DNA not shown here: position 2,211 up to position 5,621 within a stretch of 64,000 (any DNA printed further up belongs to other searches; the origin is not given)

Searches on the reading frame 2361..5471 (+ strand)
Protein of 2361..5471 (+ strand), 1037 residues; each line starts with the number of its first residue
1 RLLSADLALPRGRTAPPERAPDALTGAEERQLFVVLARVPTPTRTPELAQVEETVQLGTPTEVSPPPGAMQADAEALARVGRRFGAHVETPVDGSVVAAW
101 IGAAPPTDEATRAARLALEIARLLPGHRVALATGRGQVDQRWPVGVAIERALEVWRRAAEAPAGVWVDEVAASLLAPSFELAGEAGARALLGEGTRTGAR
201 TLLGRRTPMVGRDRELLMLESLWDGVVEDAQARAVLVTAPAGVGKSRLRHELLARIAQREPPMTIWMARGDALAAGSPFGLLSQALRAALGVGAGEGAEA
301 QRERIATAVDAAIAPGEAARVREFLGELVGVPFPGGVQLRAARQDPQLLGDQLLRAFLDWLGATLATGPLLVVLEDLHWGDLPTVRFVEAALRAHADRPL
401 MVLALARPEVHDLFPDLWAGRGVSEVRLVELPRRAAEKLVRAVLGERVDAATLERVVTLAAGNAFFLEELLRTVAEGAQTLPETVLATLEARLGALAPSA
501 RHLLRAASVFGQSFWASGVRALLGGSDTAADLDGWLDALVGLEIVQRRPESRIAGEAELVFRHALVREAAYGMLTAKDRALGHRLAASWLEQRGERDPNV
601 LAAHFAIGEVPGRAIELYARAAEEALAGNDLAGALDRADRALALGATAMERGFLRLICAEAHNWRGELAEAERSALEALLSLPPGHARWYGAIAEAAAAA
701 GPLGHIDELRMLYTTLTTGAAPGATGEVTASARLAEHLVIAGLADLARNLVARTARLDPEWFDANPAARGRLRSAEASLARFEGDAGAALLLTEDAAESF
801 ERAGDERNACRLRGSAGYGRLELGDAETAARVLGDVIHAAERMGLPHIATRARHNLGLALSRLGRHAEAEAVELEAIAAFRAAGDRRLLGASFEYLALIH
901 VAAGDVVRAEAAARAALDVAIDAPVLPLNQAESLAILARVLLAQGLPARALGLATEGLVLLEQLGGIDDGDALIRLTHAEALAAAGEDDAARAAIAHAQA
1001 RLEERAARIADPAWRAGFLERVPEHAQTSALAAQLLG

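Call 50: search_protein_families(library=pfam, max_evalue=0.00001, proteins=[window:2361-5471:+])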
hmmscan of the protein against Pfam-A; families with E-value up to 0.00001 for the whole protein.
window:2361-5471:+ (1037 aa): 1 family
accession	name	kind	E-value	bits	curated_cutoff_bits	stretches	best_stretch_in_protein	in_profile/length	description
PF13191.12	AAA_16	-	4.9e-16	60.1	32.6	1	209-402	2-166/167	AAA ATPase domain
